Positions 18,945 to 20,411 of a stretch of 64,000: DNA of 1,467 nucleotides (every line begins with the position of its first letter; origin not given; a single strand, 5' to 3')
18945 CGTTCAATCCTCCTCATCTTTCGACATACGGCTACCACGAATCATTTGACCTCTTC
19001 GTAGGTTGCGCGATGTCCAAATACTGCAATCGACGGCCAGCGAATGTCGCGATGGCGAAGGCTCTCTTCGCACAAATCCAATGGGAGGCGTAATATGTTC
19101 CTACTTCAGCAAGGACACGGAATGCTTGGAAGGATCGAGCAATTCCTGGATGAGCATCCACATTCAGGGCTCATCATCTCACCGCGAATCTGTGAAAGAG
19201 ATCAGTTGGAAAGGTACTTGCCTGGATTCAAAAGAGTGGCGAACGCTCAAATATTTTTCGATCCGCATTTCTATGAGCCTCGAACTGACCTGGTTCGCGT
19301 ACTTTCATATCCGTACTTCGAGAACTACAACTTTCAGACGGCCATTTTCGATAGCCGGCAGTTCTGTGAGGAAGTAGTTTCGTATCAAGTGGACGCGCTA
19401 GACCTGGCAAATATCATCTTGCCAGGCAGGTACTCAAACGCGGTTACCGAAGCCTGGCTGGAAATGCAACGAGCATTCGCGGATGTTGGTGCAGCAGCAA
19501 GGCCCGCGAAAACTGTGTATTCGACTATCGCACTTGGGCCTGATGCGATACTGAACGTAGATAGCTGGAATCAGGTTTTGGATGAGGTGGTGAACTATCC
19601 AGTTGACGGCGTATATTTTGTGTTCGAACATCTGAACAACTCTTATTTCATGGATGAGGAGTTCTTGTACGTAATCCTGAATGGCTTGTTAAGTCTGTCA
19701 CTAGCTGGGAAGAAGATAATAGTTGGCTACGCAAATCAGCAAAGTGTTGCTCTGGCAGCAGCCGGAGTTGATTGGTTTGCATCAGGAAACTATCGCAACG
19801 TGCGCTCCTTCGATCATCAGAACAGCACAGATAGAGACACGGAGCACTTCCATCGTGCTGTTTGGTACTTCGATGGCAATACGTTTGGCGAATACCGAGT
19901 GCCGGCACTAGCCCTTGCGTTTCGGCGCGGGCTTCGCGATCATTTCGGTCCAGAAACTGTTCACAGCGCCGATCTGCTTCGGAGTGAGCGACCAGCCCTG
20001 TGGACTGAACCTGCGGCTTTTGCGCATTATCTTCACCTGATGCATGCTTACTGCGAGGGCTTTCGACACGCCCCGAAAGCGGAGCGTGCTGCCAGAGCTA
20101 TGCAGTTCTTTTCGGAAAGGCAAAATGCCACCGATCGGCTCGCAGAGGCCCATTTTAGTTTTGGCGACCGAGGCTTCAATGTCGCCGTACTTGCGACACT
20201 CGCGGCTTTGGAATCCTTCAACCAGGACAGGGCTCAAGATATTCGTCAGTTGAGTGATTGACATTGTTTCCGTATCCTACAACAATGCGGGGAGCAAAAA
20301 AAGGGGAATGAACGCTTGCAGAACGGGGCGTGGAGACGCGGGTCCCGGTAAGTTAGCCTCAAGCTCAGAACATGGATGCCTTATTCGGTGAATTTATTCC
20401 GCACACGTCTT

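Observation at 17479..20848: Nuclease-fold protein + Hanks kinase + unknown 388-aa protein operon behind the type I R-M: candidate uncharacterised defence system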

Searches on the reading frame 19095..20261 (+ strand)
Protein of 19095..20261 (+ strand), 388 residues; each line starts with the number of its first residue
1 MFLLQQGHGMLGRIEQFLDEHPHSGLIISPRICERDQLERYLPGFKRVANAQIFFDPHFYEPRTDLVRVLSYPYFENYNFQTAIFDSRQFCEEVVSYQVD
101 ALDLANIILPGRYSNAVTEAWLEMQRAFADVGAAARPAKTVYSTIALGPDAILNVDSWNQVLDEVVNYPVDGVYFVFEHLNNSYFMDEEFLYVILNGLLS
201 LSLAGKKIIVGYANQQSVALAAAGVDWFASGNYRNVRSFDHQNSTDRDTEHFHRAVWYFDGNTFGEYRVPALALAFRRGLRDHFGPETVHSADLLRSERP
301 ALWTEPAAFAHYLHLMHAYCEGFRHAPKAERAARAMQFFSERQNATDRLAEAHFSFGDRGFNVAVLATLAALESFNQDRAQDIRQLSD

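Call 3: search_protein_families(library=pfam, proteins=[window:19095-20261:+], max_evalue=0.1)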
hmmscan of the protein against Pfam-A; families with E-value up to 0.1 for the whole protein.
window:19095-20261:+ (388 aa): 1 family
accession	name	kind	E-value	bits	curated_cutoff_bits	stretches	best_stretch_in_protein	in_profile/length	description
PF09076.15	Crystall_2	-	0.055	13.7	25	0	212-253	14-53/70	Beta/Gamma crystallin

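Call 4: search_protein_families(library=padloc, proteins=[window:19095-20261:+], max_evalue=0.1)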
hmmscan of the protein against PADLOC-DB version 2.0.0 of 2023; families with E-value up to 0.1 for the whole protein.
window:19095-20261:+ (388 aa): 0 families

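Call 5: search_protein_families(library=ncbifam, proteins=[window:19095-20261:+], max_evalue=0.1)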
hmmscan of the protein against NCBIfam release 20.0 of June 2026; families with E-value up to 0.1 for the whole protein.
window:19095-20261:+ (388 aa): 0 families

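Call 6: search_solved_structures(query=window:19095-20261:+, max_evalue=10)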
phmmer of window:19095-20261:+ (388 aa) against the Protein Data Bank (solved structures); distinct sequences matched with E-value up to 10: 2.
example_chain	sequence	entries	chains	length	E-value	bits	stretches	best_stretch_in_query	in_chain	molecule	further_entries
2jki_S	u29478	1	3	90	0.58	12.2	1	136-210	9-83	SGT1-LIKE PROTEIN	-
2xcm_C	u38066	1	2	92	0.59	12.2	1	136-210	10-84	SGT1-LIKE PROTEIN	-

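Call 8: search_protein_families(library=phrogs, proteins=[window:19095-20261:+], max_evalue=0.1)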
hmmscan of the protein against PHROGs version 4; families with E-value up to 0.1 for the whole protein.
window:19095-20261:+ (388 aa): 0 families

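Call 10: find_homologous_proteins(query=window:19095-20261:+)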
Query window:19095-20261:+ (388 aa): 74 proteins with E <= 0.001 among 8000 candidates.
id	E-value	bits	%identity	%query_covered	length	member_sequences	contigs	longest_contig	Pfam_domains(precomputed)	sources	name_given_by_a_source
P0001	1.7e-263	891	100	100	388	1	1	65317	-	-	-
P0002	1.8e-155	536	58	99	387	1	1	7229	-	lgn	-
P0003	3.9e-155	535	59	99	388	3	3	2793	-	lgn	-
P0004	5.0e-154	531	59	99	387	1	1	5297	-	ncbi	-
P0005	1.2e-153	530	58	99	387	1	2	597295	-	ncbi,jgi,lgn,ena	ncbi:MAG: hypothetical protein WC455_07225 [Dehalococcoidia bacterium]|jgi:hypothetical protein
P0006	2.2e-153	529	57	99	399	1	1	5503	-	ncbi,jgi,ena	ncbi:MAG: hypothetical protein WC602_04895 [archaeon]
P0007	6.7e-153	527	57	99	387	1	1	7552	-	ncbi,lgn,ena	-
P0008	8.8e-150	517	58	100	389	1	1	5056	-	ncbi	-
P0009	1.8e-149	516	56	99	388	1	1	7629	-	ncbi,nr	ncbi:MAG: hypothetical protein P4L45_00560 [Ignavibacteriaceae bacterium]|nr:hypothetical protein [I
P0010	1.9e-149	516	58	99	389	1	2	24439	-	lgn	-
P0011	3.1e-148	512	55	99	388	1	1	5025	-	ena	-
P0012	6.6e-148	511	56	99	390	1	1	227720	-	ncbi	ncbi:MAG: hypothetical protein Kow0037_11630 [Calditrichia bacterium]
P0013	3.9e-146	505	58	99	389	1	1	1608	-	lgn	-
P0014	1.4e-143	496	57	99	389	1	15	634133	-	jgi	jgi:hypothetical protein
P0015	3.2e-142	492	54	99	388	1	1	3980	-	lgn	-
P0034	7.1e-95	336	43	99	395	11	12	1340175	-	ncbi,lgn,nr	ncbi:TPA: hypothetical protein QCR33_001022 [Bacillus cereus]|nr:hypothetical protein [Bacillus cere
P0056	1.5e-78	282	40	94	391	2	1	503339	-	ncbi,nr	ncbi:hypothetical protein C7J99_03140 [Brevibacillus brevis]|nr:hypothetical protein C7J99_03140 [Br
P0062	2.8e-77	278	40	96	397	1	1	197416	-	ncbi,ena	-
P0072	2.2e-68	249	38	84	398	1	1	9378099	-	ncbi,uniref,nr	ncbi:hypothetical protein [Limnoglobus roseus]|uniref:Uncharacterized protein n=1 Tax=Limnoglobus ro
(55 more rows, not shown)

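Call 11: find_encoding_contigs(protein=P0005, flank=8000, max_places=1)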
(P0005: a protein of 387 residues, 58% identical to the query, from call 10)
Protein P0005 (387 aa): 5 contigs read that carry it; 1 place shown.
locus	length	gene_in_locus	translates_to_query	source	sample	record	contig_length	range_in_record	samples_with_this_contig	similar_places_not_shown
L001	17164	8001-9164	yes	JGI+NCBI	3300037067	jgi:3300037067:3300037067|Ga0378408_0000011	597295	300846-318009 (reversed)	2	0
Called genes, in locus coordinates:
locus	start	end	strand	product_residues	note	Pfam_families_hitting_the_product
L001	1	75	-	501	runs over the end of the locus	PF00239:Resolvase, PF07508:Recombinase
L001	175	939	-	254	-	-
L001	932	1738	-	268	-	-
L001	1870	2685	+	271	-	-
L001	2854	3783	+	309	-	-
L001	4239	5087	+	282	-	PF12686:DUF3800 (weak)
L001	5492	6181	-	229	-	-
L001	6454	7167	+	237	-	-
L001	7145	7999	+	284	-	PF01636:APH (faint), PF07714:PK_Tyr_Ser-Thr, PF00069:Pkinase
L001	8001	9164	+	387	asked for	-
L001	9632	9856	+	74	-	-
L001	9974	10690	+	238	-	-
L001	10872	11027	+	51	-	-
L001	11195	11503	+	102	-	-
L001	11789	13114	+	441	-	PF13304:AAA_21, PF13175:AAA_15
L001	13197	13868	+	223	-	-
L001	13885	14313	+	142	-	-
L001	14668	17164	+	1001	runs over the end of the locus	PF22240:ISP_coupler, PF02384:N6_Mtase, PF07669:Eco57I, PF18135:Type_ISP_C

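Call 12: find_encoding_contigs(protein=P0034, flank=8000, max_places=2)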
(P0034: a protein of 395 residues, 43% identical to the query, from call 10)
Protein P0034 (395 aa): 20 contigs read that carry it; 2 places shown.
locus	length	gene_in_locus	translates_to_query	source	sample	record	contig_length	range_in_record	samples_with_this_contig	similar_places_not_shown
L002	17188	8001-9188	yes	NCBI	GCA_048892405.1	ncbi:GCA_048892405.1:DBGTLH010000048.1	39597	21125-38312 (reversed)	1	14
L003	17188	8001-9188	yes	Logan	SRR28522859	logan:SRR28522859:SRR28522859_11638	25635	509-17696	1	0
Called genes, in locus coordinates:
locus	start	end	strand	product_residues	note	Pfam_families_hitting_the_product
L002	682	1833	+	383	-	PF00589:Phage_integrase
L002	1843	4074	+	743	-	PF00589:Phage_integrase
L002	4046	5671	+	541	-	PF00589:Phage_integrase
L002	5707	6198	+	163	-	-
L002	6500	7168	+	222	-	-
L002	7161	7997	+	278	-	PF00069:Pkinase, PF07714:PK_Tyr_Ser-Thr, PF01636:APH (faint), PF03109:ABC1 (weak)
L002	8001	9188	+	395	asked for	-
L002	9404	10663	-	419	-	-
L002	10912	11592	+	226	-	-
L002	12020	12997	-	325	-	PF14280:DUF4365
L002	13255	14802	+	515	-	-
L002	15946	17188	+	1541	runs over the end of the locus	PF24883:NPHP3_N (weak)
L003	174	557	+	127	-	PF00817:IMS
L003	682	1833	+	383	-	PF00589:Phage_integrase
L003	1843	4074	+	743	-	PF00589:Phage_integrase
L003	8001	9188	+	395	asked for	-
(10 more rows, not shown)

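Call 13: find_encoding_contigs(protein=P0072, flank=8000, max_places=1)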
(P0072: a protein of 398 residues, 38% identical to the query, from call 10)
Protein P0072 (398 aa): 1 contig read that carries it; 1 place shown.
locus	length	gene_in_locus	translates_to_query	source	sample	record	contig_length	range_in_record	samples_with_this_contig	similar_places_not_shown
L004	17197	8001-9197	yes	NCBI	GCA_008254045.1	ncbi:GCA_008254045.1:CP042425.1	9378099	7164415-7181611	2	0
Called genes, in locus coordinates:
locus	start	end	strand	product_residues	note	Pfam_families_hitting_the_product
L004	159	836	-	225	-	PF10263:SprT-like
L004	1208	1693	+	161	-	-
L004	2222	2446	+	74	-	PF13560:HTH_31 (weak)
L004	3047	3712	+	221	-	-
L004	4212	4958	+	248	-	PF02518:HATPase_c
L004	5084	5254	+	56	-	-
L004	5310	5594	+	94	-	PF13833:EF-hand_8 (faint), PF00036:EF-hand_1 (weak), PF13202:EF-hand_5 (weak), PF13405:EF-hand_6 (weak), PF13499:EF-hand_7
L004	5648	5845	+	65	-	-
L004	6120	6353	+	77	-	-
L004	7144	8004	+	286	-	PF03109:ABC1 (faint), PF00069:Pkinase, PF07714:PK_Tyr_Ser-Thr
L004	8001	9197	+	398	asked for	-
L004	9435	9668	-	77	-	-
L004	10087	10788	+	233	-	-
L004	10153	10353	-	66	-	-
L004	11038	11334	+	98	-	-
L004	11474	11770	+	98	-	-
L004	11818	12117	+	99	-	-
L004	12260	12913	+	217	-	-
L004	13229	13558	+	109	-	PF12840:HTH_20, PF01022:HTH_5, PF25212:HVO_A0114 (weak)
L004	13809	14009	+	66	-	-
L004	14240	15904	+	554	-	-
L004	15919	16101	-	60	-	-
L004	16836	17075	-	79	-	-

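Call 17: find_related_loci(query=A1, collection=genome_contigs, flank=10000)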
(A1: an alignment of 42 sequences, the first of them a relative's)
Query A1 (388 aa) in genome_contigs; peptide patterns used: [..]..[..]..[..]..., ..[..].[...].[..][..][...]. (x = any residue, [..] = any of these).
61 stretches matched a pattern; 20 encode a relative of the query (tblastn E <= 1e-3); 20 distinct loci.
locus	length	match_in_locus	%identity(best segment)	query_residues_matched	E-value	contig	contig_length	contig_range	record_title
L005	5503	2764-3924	57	1-386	3e-162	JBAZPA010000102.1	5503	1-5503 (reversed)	MAG: archaeon isolate SO_2017_SWC_19 scaffold_12475_c1_LP-4_2017, whole genome shotgun sequence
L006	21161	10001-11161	58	1-386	4e-159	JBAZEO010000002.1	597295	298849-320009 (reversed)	MAG: Dehalococcoidia bacterium isolate SO_2017_LW3_128 NODE_11_length_597295_cov_6.387337_LW162_2017, whole genome shotg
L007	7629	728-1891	56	1-386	4e-158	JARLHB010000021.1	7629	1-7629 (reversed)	MAG: Ignavibacteriaceae bacterium isolate MAG_BO79 MetaBAT2_Bin_79_Oxic_k141_82616, whole genome shotgun sequence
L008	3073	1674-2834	53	2-386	1e-142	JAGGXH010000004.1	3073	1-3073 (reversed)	MAG: Candidatus Aenigmatarchaeota archaeon isolate AUK147 PB_MBMC_101_c_000000000052, whole genome shotgun sequence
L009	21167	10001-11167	42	2-386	3e-97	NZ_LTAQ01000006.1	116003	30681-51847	Bacillus gaemokensis strain KCTC 13318 scaffold14.1, whole genome shotgun sequence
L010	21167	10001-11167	41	2-386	4e-96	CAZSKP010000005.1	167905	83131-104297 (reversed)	MAG TPA_asm: uncultured bacterium isolate binchicken_co294_12 genome assembly, contig: NODE_146_length_167905_cov_7.4172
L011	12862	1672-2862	38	2-388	8e-95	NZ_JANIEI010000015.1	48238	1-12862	Exiguobacterium himgiriensis strain K22_26 NODE_585_length_48238_cov_275.011524, whole genome shotgun sequence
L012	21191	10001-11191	38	2-388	1e-94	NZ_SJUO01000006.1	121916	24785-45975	Exiguobacterium sp. SL-9 SL-9_6_length_121916_cov_50.0436, whole genome shotgun sequence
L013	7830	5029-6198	41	2-386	2e-93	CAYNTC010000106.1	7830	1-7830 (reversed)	MAG TPA_asm: uncultured Pirellulales bacterium isolate binchicken_co34_499 genome assembly, contig: NODE_16578_length_78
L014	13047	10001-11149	41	2-379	2e-90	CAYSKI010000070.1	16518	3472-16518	MAG TPA_asm: uncultured Pirellulales bacterium isolate binchicken_co89_445 genome assembly, contig: NODE_6388_length_165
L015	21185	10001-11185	37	2-387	8e-88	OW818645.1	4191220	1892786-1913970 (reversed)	metagenome genome assembly, chromosome: 1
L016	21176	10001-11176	42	2-387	6e-88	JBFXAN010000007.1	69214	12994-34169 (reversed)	MAG: Dehalococcoidia bacterium isolate CA_2019_TPBS_23 NODE_2868_length_69214_cov_4.729110_TPBS, whole genome shotgun se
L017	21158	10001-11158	42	2-383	1e-102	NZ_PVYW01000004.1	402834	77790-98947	Cohnella sp. SGD-V74 Ga0139070_104, whole genome shotgun sequence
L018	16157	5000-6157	37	2-377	2e-73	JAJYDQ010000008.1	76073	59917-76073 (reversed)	MAG: Deltaproteobacteria bacterium isolate DBS1-1.bin110 NODE_438_length_76073_cov_1.706792, whole genome shotgun sequen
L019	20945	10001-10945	38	80-386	4e-71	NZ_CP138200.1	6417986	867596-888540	Wukongibacter sp. M2B1 chromosome, complete genome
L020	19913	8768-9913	37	2-375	4e-70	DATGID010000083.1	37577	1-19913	MAG TPA_asm: Ktedonobacterales bacterium isolate SMAG_U9798 k141_1189517, whole genome shotgun sequence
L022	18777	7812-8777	42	2-316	2e-72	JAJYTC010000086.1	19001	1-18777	MAG: Deltaproteobacteria bacterium isolate DX1.bin82 NODE_4311_length_19001_cov_2.267564, whole genome shotgun sequence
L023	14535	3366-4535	29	5-385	6e-43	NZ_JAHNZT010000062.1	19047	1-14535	Citreicoccus inhibens strain M34 NODE_62_length_19047_cov_21.912421, whole genome shotgun sequence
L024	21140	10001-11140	27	4-376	2e-35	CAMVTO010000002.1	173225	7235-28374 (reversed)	MAG TPA_asm: uncultured Clostridia bacterium isolate SRR8387717_bin.66_metaWRAP_v1.3_MAG genome assembly, contig: ERZ142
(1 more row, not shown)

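Call 22: predict_structure(alignment_id=A1)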
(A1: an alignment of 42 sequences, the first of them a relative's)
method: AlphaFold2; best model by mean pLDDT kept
length: 388 residues; sequences in the alignment: 42
mean_pLDDT: 92.4   pTM: 0.92
mean pLDDT of the five models: 92.4, 92.0, 91.6, 91.4, 90.5
residues with pLDDT >= 90: 307; 70-90: 68; 50-70: 9; < 50: 4
segments of 3 or more residues with pLDDT < 50: none
pLDDT, mean of each block of 10 residues (from residue 1): 88 89 93 90 92 95 88 87 86 98 98 95 97 96 98 98 98 97 93 99 98 96 97 72 66 76 94 93 95 88 85 95 95 98 98 92 97 98 94
secondary structure, 60 per line:
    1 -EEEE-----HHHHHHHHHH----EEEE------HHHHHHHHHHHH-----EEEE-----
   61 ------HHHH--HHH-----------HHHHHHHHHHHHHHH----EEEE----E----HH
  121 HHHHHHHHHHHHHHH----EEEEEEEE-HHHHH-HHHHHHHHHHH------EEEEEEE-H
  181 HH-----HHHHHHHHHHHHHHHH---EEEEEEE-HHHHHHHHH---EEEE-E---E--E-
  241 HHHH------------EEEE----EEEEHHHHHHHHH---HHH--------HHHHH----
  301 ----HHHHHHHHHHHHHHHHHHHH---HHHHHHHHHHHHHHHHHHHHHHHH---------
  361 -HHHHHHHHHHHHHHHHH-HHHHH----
elements in order: E2-5 H11-20 E25-28 H35-46 E52-55 H67-70 H87-101 E106-109 H119-135 E140-147 H149-153 H155-165 E172-178 H188-203 E207-213 H215-223 E227-230 H241-244 E257-260 E265-268 H269-277 H292-296 H305-324 H328-351 H362-378 H380-384

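Call 25: fold_search(model_id=the predicted structure, library=pdb)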
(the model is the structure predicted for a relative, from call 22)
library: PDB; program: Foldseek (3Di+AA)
matches with E <= 10: 1542; with E <= 0.001: 4
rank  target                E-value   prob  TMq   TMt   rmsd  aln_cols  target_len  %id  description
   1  1j2b_A                1.6e-04  1.00  0.50  0.36   7.1       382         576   12  Crystal Structure Of Archaeosine tRNA-Guanine Transglycosylase Complexed With lambda-form tRNA(Val) (released 2003-05-27)
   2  1xyf_A                5.9e-04  1.00  0.38  0.35   6.7       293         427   10  ENDO-1,4-BETA-XYLANASE FROM STREPTOMYCES OLIVACEOVIRIDIS (released 2000-05-10)
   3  2g4f_A                8.1e-04  1.00  0.38  0.47   6.6       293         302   12  Structure of S.olivaceoviridis xylanase Q88A/R275A mutant (released 2007-03-06)
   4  1iq8_A                8.5e-04  1.00  0.51  0.37   6.4       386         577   13  Crystal Structure of archaeosine tRNA-guanine transglycosylase from Pyrococcus horikoshii (released 2002-05-22)
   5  7o5i                  1.2e-03  1.00  0.34  0.49   5.5       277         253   13  Crystal structure of apo-SwHKA (Hydroxy ketone aldolase) from Sphingomonas wittichii RW1 (released 2022-11-16)
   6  2nx9_A                1.6e-03  0.99  0.35  0.31  16.4       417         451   12  Crystal structure of the carboxyltransferase domain of the oxaloacetate decarboxylase Na+ pump from Vibrio cholerae (released 2006-12-26)
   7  7zz6_A                1.7e-03  0.99  0.37  0.30  15.9       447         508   11  Cryo-EM structure of "CT-CT dimer" of Lactococcus lactis pyruvate carboxylase with acetyl-CoA (released 2022-12-28)
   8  5zg4_B                1.8e-03  1.00  0.35  0.51   7.3       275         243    9  Crystal Structure of Triosephosphate isomerase SAD deletion mutant from Opisthorchis viverrini (released 2018-10-24)
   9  6v74_D                1.8e-03  1.00  0.36  0.33   7.6       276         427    8  Crystal Structure of Human PKM2 in Complex with L-asparagine (released 2020-03-18)
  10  6v75_D                1.8e-03  1.00  0.38  0.35   6.9       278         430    9  Crystal Structure of Human PKM2 in Complex with L-aspartate (released 2020-03-18)
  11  5f2g_B                1.8e-03  1.00  0.35  0.40   8.5       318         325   12  Tagatose-1,6-bisphosphate aldolase from Streptococcus pyogenes Glu164Gln mutant in complex with FBP (released 2016-12-07)
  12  1ur0_B                1.9e-03  1.00  0.36  0.36   6.8       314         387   10  The structure of endo-beta-1,4-galactanase from Bacillus licheniformis in complex with two oligosaccharide products. (released 2004-10-20)
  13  3mhg_B                1.9e-03  1.00  0.35  0.40   7.2       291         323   12  Dihydroxyacetone phosphate carbanion intermediate in tagatose-1,6-bisphosphate aldolase from Streptococcus pyogenes (released 2010-04-28)
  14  1isv_A                1.9e-03  0.99  0.34  0.31  10.8       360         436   11  Crystal structure of xylanase from Streptomyces olivaceoviridis E-86 complexed with xylose (released 2002-02-20)
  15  3mhg_A                2.4e-03  1.00  0.34  0.39   7.6       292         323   13  Dihydroxyacetone phosphate carbanion intermediate in tagatose-1,6-bisphosphate aldolase from Streptococcus pyogenes (released 2010-04-28)
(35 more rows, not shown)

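Call 27: search_solved_structures(query=A1, max_evalue=10, show_alignments=2)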
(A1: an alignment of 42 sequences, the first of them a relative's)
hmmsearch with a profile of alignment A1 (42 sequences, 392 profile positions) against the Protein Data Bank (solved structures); distinct sequences matched with E-value up to 10: 4.
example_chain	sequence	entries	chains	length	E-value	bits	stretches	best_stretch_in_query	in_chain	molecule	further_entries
8dvh_A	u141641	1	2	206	0.6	11.8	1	209-240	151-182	Lon protease 2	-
2p4w_A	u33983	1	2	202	0.72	11.5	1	289-354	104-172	Transcriptional regulatory protein arsR family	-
4f3h_A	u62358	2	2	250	1.3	10.7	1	127-190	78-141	Putative uncharacterized protein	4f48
4foj_A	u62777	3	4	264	1.5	10.5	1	127-189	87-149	FimX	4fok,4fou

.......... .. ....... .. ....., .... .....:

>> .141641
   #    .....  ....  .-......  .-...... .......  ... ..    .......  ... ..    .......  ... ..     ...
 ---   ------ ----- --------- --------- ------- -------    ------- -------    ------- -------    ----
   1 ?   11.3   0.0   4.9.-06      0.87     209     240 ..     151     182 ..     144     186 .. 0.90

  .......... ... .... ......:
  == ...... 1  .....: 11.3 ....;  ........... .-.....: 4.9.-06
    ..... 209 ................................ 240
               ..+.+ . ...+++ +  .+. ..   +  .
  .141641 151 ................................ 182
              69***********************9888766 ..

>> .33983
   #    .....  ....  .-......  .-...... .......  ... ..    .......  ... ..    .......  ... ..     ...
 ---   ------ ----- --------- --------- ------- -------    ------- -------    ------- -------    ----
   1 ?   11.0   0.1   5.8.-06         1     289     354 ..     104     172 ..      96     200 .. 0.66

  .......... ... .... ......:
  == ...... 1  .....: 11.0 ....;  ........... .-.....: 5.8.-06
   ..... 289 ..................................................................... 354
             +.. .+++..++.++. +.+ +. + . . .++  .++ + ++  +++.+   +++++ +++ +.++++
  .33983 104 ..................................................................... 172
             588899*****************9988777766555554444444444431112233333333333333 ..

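Call 33: fold_search(model_id=the predicted structure, library=viral)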
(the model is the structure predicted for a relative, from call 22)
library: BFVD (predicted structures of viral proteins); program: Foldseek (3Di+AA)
matches with E <= 10: 674; with E <= 0.001: 1
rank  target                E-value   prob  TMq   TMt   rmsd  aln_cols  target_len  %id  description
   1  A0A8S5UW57            4.2e-04  1.00  0.37  0.34  14.4       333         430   12  Endoglucanase, glycoside hydrolase family 5, TIM barrel, HYDROLASE.1A [Siphoviridae sp. ctgaU3]
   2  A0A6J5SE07            1.3e-03  1.00  0.35  0.17   8.0       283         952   13  Tip attachment protein J central straight fiber domain-containing protein [uncultured Caudovirales phage]
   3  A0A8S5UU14            1.5e-03  1.00  0.40  0.40   6.2       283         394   12  Uncharacterized protein [Siphoviridae sp. ctpyK9]
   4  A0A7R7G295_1          1.5e-03  0.98  0.27  0.13   8.4       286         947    8  (no name in the UniProt tables at hand)
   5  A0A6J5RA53            3.5e-03  1.00  0.39  0.39   6.9       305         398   10  Glycoside hydrolase, family 5 [uncultured Caudovirales phage]
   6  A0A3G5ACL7            6.6e-03  0.99  0.31  0.27   7.1       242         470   10  Carbohydrate binding domain-containing protein [Hyperionvirus sp.]
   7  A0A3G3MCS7            7.3e-03  0.99  0.29  0.39   6.2       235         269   11  Peptidase [Escherichia phage OLB35]
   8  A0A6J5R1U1            8.1e-03  0.99  0.33  0.26   6.5       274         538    9  Uncharacterized protein [uncultured Caudovirales phage]
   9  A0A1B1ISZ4            9.4e-03  0.99  0.34  0.29   6.4       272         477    7  (no name in the UniProt tables at hand)
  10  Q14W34                1.1e-02  0.98  0.33  0.12   7.3       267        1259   10  ORF72 [Ranid herpesvirus 2]
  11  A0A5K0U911            1.2e-02  0.93  0.31  0.33  14.4       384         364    8  Uncharacterized protein [Yasminevirus sp. GU-2018]
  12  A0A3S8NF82            1.5e-02  0.98  0.41  0.51  11.1       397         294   10  Putative queuine tRNA-ribosyltransferase [Sulfolobales Beppu rod-shaped virus 1]
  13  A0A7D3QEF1            1.5e-02  0.75  0.31  0.23  13.1       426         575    7  (no name in the UniProt tables at hand)
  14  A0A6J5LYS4            1.8e-02  0.92  0.36  0.44  10.7       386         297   12  Uncharacterized protein [uncultured Caudovirales phage]
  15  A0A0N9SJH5            1.8e-02  0.92  0.32  0.16   7.5       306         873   11  Glycoside hydrolase family 5 domain-containing protein [Pseudomonas phage POR1]
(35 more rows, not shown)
